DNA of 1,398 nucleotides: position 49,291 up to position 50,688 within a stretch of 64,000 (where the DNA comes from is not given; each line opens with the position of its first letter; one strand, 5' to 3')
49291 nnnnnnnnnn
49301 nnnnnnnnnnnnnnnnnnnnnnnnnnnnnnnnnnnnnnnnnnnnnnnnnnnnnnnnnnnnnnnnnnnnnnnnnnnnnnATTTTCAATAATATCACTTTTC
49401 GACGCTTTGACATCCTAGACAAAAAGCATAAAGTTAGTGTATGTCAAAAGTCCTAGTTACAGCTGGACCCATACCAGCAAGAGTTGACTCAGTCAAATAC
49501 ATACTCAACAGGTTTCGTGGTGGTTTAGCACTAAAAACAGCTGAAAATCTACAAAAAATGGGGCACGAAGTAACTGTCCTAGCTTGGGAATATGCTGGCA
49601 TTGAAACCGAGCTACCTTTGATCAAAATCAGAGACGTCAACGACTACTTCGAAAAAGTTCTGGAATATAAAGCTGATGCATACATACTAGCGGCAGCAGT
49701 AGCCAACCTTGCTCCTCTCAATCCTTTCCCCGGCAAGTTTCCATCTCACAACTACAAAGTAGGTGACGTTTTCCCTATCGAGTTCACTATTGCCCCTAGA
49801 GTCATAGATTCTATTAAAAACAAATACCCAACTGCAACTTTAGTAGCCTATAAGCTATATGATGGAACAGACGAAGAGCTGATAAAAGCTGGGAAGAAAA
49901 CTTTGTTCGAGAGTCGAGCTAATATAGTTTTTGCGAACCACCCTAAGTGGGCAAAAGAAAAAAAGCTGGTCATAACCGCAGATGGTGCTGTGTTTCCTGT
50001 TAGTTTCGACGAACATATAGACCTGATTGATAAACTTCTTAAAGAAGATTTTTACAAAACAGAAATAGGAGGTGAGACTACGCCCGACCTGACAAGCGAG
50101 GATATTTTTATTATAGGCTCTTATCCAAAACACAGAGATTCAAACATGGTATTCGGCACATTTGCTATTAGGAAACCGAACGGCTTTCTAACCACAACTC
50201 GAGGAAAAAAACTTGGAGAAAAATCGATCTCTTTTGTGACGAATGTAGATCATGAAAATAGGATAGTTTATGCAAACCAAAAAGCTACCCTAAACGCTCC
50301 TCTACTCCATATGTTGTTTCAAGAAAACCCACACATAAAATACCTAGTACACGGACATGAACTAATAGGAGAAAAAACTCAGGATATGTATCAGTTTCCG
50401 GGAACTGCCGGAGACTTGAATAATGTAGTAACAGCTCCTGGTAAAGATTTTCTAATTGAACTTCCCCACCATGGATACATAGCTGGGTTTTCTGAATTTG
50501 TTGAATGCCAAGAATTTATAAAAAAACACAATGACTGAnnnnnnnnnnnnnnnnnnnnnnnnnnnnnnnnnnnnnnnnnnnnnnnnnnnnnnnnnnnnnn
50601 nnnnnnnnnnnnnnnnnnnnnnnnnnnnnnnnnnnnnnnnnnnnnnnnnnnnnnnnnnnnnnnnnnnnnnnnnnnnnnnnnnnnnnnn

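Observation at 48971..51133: Cluster: deoxyribosyltransferase-like protein divergent from a CoaB-like/aldolase-like fusion and a translationally coupled methyltransferase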

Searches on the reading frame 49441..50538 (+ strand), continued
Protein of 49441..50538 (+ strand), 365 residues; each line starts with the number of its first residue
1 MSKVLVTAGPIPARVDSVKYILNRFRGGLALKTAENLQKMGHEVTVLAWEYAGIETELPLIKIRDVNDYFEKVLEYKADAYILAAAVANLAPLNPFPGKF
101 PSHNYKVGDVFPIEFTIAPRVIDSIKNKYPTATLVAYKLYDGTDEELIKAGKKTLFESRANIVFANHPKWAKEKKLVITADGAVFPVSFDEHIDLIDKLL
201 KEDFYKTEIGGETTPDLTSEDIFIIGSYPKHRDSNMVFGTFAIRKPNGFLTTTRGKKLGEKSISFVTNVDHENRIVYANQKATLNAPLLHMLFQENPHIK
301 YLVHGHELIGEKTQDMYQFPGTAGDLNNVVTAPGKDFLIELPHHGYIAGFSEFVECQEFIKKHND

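Call 94: search_protein_families(library=pfam, proteins=[L085:4506-5540:+, L085:5546-5986:+, L085:7862-8494:+, L095:7856-9301:+, L095:5227-5916:+, L076:2625-3224:+, L088:2132-3010:+, L020:11501-12448:-, L012:15619-16116:-, L107:4617-5105:+], max_evalue=0.01)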
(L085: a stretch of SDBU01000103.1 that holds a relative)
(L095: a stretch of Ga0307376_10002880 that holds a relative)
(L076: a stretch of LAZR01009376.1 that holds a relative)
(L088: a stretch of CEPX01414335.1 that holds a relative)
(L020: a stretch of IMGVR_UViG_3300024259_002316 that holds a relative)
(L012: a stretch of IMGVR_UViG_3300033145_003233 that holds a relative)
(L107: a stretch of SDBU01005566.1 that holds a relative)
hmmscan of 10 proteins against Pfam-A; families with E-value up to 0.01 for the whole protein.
L085:4506-5540:+ (345 aa): 5 families
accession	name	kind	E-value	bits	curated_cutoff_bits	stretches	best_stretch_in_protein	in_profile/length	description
PF08281.18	Sigma70_r4_2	-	3.8e-14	52.5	25.7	1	2-55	1-54/54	Sigma-70, region 4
PF07497.18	Rho_RNA_bind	-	3.4e-12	46.4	27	1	227-282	16-71/73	Rho termination factor, RNA-binding domain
PF04545.22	Sigma70_r4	-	1.1e-06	28.5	24.1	1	8-57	1-50/50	Sigma-70, region 4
PF07638.17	Sigma70_ECF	-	0.0047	17.3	21.1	1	4-59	128-183/185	ECF sigma factor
PF06056.18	Terminase_5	-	0.0073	16.7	20.3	0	17-46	3-32/58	Putative ATPase subunit of terminase (gpP-like)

L085:5546-5986:+ (147 aa): 1 family
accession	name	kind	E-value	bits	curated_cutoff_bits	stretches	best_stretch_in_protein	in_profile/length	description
PF11823.13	Se_S_carrier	-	0.0071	16.3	25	0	76-108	30-60/69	Putative Se/S carrier protein-like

L085:7862-8494:+ (211 aa): 0 families

L095:7856-9301:+ (482 aa): 1 family
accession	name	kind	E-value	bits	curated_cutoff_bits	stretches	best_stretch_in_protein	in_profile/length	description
PF02511.20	Thy1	-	1.2e-14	55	24.8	1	24-241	9-190/191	Thymidylate synthase complementing protein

L095:5227-5916:+ (230 aa): 1 family
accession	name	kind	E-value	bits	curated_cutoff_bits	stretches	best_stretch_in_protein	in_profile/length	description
PF02348.25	CTP_transf_3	-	5.9e-08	33.2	22.6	1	4-51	1-48/217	Cytidylyltransferase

L076:2625-3224:+ (200 aa): 16 families
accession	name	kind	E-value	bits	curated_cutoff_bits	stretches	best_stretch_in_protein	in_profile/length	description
PF13175.12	AAA_15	-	2.8e-16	60.6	32.1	2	119-164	325-371/374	AAA ATPase domain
PF13304.12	AAA_21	-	1.4e-13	52.1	27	1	88-167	223-303/304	AAA domain, putative AbiEii toxin, Type IV TA system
PF02463.25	SMC_N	-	2.9e-08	33.8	40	2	7-50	1-44/220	RecF/RecN/SMC N terminal domain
PF13476.12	AAA_23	-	1.2e-06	29.7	27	1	15-175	5-154/201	AAA domain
PF13166.12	AAA_13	-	8.4e-06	25.2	36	1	118-194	522-599/713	AAA domain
PF13401.12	AAA_22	-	6.8e-05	23.6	27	1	29-160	4-121/130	AAA domain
PF05729.18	NACHT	-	8.2e-05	22.9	26.7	1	32-164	2-131/167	NACHT domain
PF03193.22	RsgA_GTPase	-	0.00042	20.6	30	1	28-54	104-129/174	RsgA GTPase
PF00350.29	Dynamin_N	-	0.00078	19.9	27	1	35-160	3-134/168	Dynamin family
PF13555.12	AAA_29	-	0.0015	18.6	27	1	20-47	12-39/61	P-loop containing region of AAA domain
PF00004.35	AAA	-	0.0016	19.3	21.2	0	34-162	2-109/131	ATPase family associated with various cellular activities (AAA)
PF00005.33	ABC_tran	-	0.0026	18.8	25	1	32-105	13-80/137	ABC transporter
PF13191.12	AAA_16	-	0.0038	18.2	32.6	1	29-51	23-45/167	AAA ATPase domain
PF08477.19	Roc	-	0.006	17.2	27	0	34-58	3-27/119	Ras of Complex, Roc, domain of DAPkinase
PF01637.24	ATPase_2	-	0.0089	16.3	33.2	0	30-162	20-156/225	ATPase domain predominantly from Archaea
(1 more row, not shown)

L088:2132-3010:+ (293 aa): 2 families
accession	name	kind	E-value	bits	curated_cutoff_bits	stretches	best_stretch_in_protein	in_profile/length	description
PF18299.6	R2K_2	-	2.6e-11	44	26.2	1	123-257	20-142/147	ATP-grasp domain, R2K clade family 2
PF14243.11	R2K_3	-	5.5e-11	43.4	26.3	1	126-261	45-167/169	ATP-grasp domain, R2K clade family 3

L020:11501-12448:- (315 aa): 2 families
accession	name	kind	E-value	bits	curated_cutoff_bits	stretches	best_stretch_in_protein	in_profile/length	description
PF10779.14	XhlA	-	0.0018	18.8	34.7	1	132-190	3-66/67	Haemolysin XhlA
PF04791.21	LMBR1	-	0.0026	17.1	31.9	1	44-214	212-377/510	LMBR1-like membrane protein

L012:15619-16116:- (165 aa): 1 family
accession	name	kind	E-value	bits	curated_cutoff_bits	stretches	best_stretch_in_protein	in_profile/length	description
PF18907.5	DUF5662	-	1.2e-24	87.2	27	1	16-157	8-150/156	Family of unknown function (DUF5662)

L107:4617-5105:+ (163 aa): 0 families

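Call 97: search_protein_families(library=pfam, proteins=[L034:3943-4584:+, L034:4742-5533:+, L034:2238-2900:+, L034:1291-1839:+, L034:777-1274:+, L069:3029-3556:+, L069:3546-4157:+, L069:4111-4704:+, L065:4967-5515:+, L034:5481-5921:-], max_evalue=0.01)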
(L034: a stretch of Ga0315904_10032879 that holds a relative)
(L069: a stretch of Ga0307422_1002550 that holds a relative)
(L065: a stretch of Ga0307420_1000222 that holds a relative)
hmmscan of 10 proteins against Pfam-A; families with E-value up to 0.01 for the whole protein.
L034:3943-4584:+ (214 aa): 2 families
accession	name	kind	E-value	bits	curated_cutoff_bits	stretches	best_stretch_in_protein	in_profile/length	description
PF01467.32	CTP_transf_like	-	8.5e-20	71.8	21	1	45-186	1-132/133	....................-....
PF01747.23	ATP-sulfurylase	-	0.0028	17.5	24.3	0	49-103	27-78/212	ATP-sulfurylase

L034:4742-5533:+ (264 aa): 1 family
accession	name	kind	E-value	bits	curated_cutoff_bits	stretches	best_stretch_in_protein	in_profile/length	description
PF00857.26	Isochorismatase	-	0.00099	19.7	27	0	4-49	1-38/175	Isochorismatase domain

L034:2238-2900:+ (221 aa): 0 families

L034:1291-1839:+ (183 aa): 0 families

L034:777-1274:+ (166 aa): 0 families

L069:3029-3556:+ (176 aa): 0 families

L069:3546-4157:+ (204 aa): 1 family
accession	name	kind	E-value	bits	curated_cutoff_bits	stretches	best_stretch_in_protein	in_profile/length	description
PF05869.16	Dam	-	3e-17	63.2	28.1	1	11-137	7-133/169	DNA N-6-adenine-methyltransferase (Dam)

L069:4111-4704:+ (198 aa): 0 families

L065:4967-5515:+ (183 aa): 0 families

L034:5481-5921:- (146 aa): 0 families

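Call 98: search_solved_structures(query=L034:4051-4584:+, max_evalue=0.001)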
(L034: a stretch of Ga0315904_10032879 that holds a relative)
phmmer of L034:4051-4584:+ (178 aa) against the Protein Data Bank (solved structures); distinct sequences matched with E-value up to 0.001: 17.
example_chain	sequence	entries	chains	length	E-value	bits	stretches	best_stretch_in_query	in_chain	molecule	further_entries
1kam_A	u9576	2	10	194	1.1e-29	106.9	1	5-176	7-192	NICOTINATE-NUCLEOTIDE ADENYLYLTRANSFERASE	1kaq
2qtm_A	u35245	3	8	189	8.6e-24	87.6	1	5-140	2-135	Nicotinate (Nicotinamide) nucleotide adenylyltransferase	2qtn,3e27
3hfj_A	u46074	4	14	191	9e-24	87.6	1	5-140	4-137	Nicotinate (Nicotinamide) nucleotide adenylyltransferase | nicotinate-nucleotide adenylyltransferase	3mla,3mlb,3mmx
2qtr_A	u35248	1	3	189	1.2e-23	87.1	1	5-140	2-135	Probable nicotinate-nucleotide adenylyltransferase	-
3dv2_A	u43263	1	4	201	1.6e-23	86.8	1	5-140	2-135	Nicotinate (Nicotinamide) nucleotide adenylyltransferase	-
5db4_A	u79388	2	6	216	2.6e-23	86.1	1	5-149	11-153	Nicotinate-nucleotide adenylyltransferase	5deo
4ymi_A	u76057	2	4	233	3.3e-23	85.7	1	5-149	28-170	Probable nicotinate-nucleotide adenylyltransferase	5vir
8aih_A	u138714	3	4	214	6.4e-22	81.6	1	3-139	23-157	Probable nicotinate-nucleotide adenylyltransferase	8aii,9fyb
1yul_A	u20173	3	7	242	1e-21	80.9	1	5-138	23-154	Probable nicotinate-nucleotide adenylyltransferase | 'Probable nicotinate-nucleotide adenylyltransferase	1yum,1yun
4s1o_A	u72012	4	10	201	4.2e-21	78.9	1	5-141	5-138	Probable nicotinate-nucleotide adenylyltransferase | Nicotinate-nucleotide adenylyltransferase | nicotinate mononucleotide adenylyltransferase NadD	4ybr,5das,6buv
4x0e_A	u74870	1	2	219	5.5e-21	78.5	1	5-141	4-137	Probable nicotinate-nucleotide adenylyltransferase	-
1k4k_A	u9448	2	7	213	1.4e-20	77.2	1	8-138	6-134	Nicotinic acid mononucleotide adenylyltransferase | NaMN adenylyltransferase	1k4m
6kh2_A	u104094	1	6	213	2e-19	73.4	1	8-140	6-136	Probable nicotinate-nucleotide adenylyltransferase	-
4rpi_A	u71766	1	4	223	3.9e-19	72.5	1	5-141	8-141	nicotinate-nucleotide adenylyltransferase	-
6kg3_A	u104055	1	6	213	5.4e-19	72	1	8-135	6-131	Probable nicotinate-nucleotide adenylyltransferase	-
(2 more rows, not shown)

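Call 99: search_solved_structures(query=L034:4742-5533:+, max_evalue=0.01)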
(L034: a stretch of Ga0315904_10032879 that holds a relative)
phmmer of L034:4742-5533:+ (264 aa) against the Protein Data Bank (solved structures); distinct sequences matched with E-value up to 0.01: 1.
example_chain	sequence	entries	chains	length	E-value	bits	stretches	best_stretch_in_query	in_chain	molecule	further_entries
2h0r_A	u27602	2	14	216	3e-05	26.9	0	119-221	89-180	Nicotinamidase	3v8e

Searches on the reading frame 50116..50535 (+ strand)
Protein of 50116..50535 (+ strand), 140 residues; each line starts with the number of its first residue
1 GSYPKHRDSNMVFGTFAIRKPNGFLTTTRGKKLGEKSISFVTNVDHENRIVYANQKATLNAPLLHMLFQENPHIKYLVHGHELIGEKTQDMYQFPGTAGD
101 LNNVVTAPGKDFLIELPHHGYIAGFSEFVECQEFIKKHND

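Call 92: search_solved_structures(query=A5, max_evalue=10, show_alignments=4)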
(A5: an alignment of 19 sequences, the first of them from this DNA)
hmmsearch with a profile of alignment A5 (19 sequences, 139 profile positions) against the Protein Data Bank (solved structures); distinct sequences matched with E-value up to 10: 19.
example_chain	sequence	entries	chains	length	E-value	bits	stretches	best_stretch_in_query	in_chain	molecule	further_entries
1dzw_P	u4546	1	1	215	0.0052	19.7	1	85-129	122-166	L-fuculose phosphate aldolase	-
1dzx_P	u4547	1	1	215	0.024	17.6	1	85-129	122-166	L-fuculose phosphate aldolase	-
1fua_A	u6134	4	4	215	0.024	17.6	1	85-129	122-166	L-FUCULOSE-1-PHOSPHATE ALDOLASE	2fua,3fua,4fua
1dzy_P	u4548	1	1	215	0.024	17.6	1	85-129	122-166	L-FUCULOSE-1-PHOSPHATE ALDOLASE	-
1e47_P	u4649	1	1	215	0.024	17.5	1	85-129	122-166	L-FUCULOSE 1-PHOSPHATE ALDOLASE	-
1e46_P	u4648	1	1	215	0.025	17.5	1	85-129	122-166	L-FUCULOSE 1-PHOSPHATE ALDOLASE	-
1e4b_P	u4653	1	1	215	0.026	17.5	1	85-129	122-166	L-FUCULOSE 1-PHOSPHATE ALDOLASE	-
1e4c_P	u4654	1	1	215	0.026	17.4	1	85-129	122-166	L-FUCULOSE 1-PHOSPHATE ALDOLASE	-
1e49_P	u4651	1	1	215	0.029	17.3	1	85-129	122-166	L-FUCULOSE 1-PHOSPHATE ALDOLASE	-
1dzv_P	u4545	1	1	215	0.03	17.2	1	86-129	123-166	L-fuculose phosphate aldolase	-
1dzz_P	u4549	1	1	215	0.03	17.2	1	86-129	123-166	L-fuculose phosphate aldolase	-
1e48_P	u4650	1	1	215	0.031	17.2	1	86-129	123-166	L-FUCULOSE 1-PHOSPHATE ALDOLASE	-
1dzu_P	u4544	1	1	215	0.034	17.1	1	85-129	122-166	L-fuculose phosphate aldolase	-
1e4a_P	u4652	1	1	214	0.037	16.9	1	85-129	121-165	L-FUCULOSE 1-PHOSPHATE ALDOLASE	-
7x78_A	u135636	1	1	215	0.043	16.7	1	85-130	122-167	L-fuculose phosphate aldolase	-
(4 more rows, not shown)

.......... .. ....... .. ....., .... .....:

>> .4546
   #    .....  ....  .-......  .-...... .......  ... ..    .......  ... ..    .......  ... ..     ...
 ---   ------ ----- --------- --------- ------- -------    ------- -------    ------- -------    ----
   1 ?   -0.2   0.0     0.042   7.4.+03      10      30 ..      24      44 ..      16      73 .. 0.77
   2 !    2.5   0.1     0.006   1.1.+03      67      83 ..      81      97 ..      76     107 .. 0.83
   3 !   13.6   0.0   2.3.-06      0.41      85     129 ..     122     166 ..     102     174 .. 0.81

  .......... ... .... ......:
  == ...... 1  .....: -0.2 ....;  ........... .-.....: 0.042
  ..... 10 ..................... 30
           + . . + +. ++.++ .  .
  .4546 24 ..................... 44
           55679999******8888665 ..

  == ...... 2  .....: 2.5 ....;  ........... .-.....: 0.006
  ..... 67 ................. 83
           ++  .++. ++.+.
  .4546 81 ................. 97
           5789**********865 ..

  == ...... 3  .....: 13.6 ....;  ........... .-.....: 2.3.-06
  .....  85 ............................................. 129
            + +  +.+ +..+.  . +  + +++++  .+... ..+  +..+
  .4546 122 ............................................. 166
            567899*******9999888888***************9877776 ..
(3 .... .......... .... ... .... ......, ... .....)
